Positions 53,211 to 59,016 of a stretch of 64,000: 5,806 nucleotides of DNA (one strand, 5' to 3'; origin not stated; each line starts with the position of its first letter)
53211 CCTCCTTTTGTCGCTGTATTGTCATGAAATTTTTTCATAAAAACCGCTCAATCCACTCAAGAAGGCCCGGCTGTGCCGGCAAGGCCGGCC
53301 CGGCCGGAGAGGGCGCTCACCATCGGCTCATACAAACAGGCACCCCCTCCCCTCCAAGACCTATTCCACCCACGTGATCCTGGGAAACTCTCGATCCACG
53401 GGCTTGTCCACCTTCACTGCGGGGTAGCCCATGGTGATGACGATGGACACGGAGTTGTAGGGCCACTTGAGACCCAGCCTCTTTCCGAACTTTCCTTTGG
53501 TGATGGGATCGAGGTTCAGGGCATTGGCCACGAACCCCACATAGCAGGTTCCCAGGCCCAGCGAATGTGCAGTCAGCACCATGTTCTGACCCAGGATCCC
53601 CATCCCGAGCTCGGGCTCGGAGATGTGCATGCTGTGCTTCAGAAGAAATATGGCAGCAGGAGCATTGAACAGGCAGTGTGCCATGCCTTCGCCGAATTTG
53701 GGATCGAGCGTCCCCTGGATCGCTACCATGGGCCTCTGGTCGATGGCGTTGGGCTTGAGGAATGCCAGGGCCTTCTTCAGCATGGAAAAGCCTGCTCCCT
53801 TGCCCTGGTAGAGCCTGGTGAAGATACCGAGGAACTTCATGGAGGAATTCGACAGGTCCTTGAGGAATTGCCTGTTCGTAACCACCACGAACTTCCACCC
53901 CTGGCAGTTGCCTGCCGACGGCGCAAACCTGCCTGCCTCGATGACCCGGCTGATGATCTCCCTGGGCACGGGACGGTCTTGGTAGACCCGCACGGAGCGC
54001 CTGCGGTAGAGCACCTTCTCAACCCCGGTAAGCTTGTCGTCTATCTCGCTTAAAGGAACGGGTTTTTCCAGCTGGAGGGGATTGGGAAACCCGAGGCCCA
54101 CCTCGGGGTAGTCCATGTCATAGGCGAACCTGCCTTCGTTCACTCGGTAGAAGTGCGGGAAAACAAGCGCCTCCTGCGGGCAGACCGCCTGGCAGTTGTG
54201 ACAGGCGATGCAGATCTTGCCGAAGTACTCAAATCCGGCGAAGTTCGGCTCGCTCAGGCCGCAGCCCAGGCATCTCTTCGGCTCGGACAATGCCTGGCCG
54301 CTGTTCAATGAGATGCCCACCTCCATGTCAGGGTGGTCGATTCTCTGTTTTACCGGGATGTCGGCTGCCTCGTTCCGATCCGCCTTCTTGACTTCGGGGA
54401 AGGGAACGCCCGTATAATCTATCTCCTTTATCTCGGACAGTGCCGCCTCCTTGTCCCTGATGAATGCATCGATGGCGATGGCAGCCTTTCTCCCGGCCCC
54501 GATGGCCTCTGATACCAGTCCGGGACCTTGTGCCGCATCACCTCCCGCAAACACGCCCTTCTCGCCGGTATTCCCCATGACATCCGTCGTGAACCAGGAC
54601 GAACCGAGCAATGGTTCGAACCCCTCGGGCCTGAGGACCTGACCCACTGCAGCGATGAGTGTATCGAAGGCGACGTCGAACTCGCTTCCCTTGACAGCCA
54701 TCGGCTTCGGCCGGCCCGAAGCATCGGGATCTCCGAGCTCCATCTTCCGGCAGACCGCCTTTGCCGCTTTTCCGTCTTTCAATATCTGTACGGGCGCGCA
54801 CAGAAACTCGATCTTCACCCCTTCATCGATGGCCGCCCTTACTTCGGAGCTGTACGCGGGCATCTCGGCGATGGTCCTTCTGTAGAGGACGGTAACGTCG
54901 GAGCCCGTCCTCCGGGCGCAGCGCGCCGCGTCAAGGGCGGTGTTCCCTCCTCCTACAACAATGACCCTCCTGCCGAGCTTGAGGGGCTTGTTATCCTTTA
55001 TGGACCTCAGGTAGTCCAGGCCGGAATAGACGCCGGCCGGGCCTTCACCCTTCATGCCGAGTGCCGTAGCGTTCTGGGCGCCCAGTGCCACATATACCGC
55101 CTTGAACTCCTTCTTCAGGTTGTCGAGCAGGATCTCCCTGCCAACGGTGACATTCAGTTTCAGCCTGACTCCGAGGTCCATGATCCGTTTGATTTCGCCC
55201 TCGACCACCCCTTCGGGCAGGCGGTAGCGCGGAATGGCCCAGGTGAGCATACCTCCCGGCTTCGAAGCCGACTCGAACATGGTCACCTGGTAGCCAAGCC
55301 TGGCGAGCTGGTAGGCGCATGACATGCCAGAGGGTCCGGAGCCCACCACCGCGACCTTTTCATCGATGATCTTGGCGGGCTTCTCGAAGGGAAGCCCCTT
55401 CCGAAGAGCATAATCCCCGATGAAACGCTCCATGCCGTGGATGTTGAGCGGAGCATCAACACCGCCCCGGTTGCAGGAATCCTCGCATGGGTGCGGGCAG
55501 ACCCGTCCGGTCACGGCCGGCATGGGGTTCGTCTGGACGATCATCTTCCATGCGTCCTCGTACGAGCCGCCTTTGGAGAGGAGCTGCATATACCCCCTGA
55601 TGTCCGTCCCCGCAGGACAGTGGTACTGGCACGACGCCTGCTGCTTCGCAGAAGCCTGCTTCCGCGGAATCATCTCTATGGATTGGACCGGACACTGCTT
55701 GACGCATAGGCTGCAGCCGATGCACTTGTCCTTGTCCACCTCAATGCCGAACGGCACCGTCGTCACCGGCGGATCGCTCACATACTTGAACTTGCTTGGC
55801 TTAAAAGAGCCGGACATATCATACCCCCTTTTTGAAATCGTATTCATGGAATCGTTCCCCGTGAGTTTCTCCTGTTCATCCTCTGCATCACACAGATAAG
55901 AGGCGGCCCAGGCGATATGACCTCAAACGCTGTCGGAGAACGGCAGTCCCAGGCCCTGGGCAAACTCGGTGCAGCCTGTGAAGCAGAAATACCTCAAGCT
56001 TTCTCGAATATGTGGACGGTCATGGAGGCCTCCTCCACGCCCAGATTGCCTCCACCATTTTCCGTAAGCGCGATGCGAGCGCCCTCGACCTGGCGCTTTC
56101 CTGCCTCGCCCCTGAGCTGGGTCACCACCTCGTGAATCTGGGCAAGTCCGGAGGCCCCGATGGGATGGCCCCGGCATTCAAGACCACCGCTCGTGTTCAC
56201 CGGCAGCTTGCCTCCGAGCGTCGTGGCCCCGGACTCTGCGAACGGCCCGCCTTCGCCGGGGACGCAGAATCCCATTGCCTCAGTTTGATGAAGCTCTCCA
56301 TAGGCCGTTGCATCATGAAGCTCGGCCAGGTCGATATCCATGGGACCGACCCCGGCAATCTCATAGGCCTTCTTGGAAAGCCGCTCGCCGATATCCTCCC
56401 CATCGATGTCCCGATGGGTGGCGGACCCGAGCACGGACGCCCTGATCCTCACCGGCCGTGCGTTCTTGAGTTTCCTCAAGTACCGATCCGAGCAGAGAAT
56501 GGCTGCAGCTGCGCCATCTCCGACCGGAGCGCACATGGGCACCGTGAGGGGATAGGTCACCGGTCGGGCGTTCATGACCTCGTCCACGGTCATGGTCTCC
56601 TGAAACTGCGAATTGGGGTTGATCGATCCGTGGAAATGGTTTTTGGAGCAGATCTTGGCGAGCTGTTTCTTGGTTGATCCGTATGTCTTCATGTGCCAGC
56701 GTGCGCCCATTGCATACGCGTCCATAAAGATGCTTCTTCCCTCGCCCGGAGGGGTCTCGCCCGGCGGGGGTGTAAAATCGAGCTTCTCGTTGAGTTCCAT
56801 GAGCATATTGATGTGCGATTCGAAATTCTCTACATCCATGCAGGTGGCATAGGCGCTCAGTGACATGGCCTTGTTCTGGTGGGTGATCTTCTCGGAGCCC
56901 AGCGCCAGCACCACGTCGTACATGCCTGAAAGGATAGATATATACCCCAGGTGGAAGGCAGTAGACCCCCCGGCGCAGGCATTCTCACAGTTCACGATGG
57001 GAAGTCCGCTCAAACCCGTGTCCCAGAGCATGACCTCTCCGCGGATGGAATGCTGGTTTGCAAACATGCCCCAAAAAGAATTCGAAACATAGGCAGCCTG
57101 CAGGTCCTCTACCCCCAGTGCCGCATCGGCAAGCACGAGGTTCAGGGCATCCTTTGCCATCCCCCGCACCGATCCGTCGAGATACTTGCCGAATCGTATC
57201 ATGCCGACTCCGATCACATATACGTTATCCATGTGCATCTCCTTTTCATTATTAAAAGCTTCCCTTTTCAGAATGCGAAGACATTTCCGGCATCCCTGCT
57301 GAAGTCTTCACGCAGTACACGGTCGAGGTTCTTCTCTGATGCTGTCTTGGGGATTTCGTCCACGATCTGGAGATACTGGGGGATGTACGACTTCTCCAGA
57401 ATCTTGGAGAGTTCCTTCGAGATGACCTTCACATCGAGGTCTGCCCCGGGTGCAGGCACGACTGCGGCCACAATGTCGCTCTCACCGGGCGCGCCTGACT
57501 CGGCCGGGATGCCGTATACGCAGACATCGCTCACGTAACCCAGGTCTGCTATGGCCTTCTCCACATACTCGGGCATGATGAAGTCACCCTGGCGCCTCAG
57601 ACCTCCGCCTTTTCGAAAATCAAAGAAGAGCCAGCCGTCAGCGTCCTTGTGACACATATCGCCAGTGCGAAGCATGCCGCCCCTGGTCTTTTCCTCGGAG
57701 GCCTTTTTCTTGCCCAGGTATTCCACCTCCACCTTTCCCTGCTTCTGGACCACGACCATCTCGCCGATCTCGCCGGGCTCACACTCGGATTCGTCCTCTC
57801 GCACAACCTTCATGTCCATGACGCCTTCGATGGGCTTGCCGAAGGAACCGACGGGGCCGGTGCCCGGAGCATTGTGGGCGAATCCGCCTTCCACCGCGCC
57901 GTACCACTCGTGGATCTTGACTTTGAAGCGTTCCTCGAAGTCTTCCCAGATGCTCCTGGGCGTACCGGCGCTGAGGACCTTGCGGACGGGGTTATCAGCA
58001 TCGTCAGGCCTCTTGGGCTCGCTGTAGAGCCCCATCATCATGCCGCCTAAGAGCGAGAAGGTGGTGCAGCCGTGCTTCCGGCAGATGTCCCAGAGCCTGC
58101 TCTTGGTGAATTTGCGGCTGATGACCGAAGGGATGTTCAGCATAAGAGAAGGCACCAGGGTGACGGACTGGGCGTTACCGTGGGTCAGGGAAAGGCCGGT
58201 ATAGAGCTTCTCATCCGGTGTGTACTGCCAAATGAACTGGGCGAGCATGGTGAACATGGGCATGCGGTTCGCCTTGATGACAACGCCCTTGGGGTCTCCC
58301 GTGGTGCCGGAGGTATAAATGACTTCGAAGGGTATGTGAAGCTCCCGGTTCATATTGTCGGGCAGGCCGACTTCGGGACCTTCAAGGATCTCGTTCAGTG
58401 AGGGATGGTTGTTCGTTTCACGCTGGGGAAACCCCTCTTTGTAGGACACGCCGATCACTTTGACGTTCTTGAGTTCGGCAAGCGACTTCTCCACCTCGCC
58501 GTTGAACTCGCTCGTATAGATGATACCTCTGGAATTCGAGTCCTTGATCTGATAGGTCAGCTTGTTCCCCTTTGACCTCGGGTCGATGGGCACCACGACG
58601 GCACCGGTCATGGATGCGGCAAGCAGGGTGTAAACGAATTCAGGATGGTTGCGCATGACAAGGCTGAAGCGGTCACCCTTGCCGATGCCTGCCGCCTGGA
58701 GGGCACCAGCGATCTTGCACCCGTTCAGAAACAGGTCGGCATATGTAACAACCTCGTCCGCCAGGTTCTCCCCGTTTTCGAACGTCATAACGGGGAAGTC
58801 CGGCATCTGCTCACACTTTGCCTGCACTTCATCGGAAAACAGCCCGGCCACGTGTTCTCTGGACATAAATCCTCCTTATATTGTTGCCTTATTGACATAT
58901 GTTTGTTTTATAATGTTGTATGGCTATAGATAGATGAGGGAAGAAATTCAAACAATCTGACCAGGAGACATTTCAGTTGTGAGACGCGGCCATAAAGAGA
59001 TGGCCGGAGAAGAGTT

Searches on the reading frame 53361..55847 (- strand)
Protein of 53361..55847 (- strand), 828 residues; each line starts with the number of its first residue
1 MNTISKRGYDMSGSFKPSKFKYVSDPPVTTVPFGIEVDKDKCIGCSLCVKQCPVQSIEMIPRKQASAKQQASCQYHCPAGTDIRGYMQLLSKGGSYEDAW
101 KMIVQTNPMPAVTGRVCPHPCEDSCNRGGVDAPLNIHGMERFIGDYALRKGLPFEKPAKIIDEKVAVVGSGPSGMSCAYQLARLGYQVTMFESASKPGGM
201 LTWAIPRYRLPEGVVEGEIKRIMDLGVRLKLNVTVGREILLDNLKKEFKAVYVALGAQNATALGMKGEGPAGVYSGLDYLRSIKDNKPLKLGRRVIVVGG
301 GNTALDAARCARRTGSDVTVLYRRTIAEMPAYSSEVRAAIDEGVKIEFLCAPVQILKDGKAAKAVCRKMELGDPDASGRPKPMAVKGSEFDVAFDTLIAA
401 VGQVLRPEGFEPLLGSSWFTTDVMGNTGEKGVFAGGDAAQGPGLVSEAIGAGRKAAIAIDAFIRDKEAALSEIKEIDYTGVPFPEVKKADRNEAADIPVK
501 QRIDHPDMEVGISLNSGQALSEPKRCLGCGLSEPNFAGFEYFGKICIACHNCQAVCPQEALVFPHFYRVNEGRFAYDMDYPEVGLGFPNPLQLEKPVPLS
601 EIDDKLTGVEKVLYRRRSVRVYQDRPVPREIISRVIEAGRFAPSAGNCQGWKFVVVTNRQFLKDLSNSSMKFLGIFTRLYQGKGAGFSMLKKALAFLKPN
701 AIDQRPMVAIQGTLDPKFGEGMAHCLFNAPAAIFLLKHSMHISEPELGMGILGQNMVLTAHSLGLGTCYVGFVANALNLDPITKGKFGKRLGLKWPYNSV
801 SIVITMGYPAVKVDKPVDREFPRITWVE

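Call 73: search_protein_families(library=pfam, proteins=[window:53361-55847:-], max_evalue=0.001)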
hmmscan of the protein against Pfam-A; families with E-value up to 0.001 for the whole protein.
window:53361-55847:- (828 aa): 28 families (the best 25 are shown)
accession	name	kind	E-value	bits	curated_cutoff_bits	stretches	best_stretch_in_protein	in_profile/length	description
PF07992.20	Pyr_redox_2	-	3.8e-29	102.5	26.1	1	164-452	2-291/291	Pyridine nucleotide-disulphide oxidoreductase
PF00881.29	Nitroreductase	-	1.2e-26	94.4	23.5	1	615-808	3-167/167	Nitroreductase family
PF14691.11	Fer4_20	-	3.5e-20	72.3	25.8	1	69-150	28-111/113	Dihydroprymidine dehydrogenase domain II, 4Fe-4S cluster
PF00070.33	Pyr_redox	-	5.5e-14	52.9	22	2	164-198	1-35/82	Pyridine nucleotide-disulphide oxidoreductase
PF13738.12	Pyr_redox_3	-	5.7e-13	49.2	30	1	251-343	128-217/305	Pyridine nucleotide-disulphide oxidoreductase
PF13450.12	NAD_binding_8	-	1.2e-12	48.3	21.9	1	167-207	1-42/68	NAD(P)-binding Rossmann-like domain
PF14512.11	TM1586_NiRdase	-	5.3e-11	43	27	1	716-776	51-111/215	Putative TM nitroreductase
PF01266.30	DAO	-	3.5e-10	40.4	27.9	1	164-198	1-35/353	FAD dependent oxidoreductase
PF12831.13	FAD_oxidored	-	1.8e-09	37.8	27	1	165-204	2-41/416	FAD dependent oxidoreductase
PF13237.11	Fer4_10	-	1.7e-08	34.7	25.5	1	36-76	3-45/53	4Fe-4S dicluster domain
PF00037.32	Fer4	-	1.1e-07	31.8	21.1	1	35-57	1-23/24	4Fe-4S binding domain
PF01946.23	Thi4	-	2.1e-07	30.9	26.2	1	156-200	11-56/235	Thi4 family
PF00890.30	FAD_binding_2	-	2.2e-07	30.9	20.4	1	165-204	2-41/414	FAD binding domain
PF12838.12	Fer4_7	-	3.7e-07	31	27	0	546-574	2-29/52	4Fe-4S dicluster domain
PF03486.20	HI0933_like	-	5.4e-07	29.7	50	1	164-199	2-37/244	HI0933-like protein Rossmann domain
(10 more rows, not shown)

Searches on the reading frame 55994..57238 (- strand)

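Call 73: search_protein_families(library=pfam, proteins=[window:55994-57238:-], max_evalue=0.001)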
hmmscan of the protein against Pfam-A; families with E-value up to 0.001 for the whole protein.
window:55994-57238:- (414 aa): 4 families
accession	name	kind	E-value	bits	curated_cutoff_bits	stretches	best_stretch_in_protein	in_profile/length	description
PF22691.2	Thiolase_C_1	-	8.4e-40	136.3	28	1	288-400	24-135/144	Thiolase C-terminal domain-like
PF00108.29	Thiolase_N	-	1.1e-12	48.4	26.4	1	6-216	1-197/260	Thiolase, N-terminal domain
PF02803.24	Thiolase_C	-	1.1e-07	31.9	27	1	288-387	28-109/123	Thiolase, C-terminal domain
PF00109.32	ketoacyl-synt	-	0.00015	21.9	20.8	1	75-131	162-217/252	Beta-ketoacyl synthase, N-terminal domain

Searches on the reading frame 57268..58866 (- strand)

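Call 73: search_protein_families(library=pfam, proteins=[window:57268-58866:-], max_evalue=0.001)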
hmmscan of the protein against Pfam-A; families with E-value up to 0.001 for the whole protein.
window:57268-58866:- (532 aa): 2 families
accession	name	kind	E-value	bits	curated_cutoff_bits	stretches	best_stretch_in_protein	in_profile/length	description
PF00501.34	AMP-binding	-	1.6e-55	188.9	29.9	1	15-372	2-374/384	AMP-binding enzyme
PF13193.12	AMP-binding_C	-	2.1e-09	38.6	24.5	1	435-512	2-76/76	AMP-binding enzyme C-terminal domain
